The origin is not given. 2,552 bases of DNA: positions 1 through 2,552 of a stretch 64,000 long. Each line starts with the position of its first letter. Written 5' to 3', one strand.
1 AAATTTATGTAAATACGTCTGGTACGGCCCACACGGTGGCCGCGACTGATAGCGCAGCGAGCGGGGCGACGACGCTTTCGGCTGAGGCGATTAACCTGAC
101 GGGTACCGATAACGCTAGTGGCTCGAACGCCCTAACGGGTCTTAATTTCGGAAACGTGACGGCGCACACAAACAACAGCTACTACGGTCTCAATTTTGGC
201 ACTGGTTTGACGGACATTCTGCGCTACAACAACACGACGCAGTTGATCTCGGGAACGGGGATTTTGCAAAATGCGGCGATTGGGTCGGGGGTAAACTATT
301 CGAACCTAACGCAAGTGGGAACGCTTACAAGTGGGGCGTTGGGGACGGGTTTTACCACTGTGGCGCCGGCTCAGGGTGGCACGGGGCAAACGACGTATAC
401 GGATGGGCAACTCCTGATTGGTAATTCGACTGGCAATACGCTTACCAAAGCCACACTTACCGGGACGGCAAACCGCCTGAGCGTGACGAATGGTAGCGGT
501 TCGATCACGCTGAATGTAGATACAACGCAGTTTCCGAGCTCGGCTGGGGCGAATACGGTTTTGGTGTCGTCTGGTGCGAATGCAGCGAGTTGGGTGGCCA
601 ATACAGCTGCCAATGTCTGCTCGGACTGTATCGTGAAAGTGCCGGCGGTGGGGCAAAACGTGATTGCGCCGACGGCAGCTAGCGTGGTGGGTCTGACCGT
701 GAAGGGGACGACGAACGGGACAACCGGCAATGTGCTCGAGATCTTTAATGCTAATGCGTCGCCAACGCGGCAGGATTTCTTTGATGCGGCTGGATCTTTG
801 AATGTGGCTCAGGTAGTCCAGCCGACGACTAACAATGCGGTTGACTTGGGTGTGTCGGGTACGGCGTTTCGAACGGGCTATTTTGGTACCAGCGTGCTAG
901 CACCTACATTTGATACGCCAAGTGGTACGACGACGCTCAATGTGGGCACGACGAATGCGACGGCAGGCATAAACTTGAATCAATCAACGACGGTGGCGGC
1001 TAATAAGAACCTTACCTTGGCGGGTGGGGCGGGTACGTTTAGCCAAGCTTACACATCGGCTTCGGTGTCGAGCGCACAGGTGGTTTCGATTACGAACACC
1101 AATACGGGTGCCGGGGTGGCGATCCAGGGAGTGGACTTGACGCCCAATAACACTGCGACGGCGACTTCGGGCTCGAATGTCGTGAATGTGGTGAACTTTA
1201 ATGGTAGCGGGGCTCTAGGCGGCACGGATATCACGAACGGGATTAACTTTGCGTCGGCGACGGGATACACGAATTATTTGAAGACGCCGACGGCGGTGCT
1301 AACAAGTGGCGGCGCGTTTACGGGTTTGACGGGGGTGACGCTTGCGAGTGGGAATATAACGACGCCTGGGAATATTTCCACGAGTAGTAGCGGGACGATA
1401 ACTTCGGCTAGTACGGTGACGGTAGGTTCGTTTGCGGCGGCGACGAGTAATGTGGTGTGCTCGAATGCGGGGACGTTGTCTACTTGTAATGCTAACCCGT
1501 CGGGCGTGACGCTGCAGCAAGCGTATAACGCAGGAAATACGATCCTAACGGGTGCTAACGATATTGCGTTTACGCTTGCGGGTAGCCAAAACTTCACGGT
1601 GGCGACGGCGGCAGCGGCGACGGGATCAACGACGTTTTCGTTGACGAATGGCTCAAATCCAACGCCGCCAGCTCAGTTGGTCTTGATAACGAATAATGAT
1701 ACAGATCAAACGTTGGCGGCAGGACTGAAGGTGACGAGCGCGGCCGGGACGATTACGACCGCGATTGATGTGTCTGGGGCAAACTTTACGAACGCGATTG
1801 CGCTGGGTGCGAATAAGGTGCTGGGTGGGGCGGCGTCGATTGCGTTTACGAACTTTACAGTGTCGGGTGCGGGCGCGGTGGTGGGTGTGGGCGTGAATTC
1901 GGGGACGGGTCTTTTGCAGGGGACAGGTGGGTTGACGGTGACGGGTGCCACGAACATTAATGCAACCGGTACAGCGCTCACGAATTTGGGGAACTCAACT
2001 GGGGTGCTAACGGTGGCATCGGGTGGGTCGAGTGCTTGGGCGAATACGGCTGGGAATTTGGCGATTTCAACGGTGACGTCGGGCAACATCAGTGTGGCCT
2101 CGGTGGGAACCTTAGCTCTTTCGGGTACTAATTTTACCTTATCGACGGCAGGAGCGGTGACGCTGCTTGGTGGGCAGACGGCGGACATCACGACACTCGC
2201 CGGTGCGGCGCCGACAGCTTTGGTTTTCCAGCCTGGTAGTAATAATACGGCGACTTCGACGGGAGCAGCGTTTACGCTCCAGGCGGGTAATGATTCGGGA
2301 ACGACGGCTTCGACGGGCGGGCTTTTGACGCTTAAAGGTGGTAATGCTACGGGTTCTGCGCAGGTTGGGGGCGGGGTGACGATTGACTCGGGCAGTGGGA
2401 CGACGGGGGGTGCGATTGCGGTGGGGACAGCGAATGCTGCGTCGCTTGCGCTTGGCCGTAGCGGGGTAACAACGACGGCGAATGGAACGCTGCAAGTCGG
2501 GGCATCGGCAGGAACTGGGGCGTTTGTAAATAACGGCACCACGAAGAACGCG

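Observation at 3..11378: Two giant genes of more than 11 kb in tandem with a 4-nt gap: a T/G/S-rich CBM-bearing protein and a Kelch propeller protein of more than 20 repeats.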

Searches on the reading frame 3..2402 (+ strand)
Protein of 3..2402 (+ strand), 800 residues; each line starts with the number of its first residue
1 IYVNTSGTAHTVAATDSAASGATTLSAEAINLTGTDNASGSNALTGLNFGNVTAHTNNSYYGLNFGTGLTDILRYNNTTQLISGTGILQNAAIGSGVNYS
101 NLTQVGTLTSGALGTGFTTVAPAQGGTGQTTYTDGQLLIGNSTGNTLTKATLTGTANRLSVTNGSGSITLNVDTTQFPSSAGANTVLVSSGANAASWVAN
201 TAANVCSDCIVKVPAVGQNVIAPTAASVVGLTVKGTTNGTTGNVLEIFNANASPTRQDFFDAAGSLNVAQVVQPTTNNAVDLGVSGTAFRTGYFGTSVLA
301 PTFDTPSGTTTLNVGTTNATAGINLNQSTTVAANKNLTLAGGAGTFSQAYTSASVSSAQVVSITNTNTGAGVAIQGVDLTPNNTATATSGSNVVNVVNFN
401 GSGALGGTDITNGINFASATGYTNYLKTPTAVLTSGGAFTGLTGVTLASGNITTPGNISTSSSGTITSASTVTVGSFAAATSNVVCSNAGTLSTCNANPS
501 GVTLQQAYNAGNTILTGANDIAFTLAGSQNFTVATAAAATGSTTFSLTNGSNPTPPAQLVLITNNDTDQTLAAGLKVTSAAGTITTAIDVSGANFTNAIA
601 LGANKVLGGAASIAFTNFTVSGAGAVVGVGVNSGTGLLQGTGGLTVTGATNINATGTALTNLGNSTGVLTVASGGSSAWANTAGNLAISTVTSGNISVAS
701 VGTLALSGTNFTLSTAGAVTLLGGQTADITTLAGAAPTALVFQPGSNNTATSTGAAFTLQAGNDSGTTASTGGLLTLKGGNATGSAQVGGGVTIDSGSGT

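Call 91: search_protein_families(library=phrogs, proteins=[window:3-2402:+], max_evalue=0.001)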
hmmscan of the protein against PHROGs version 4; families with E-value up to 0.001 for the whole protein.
window:3-2402:+ (800 aa): 1 family
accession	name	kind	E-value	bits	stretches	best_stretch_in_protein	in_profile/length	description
phrog_31660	-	tail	5.4e-15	56.7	1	102-191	50-141/182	tail fiber protein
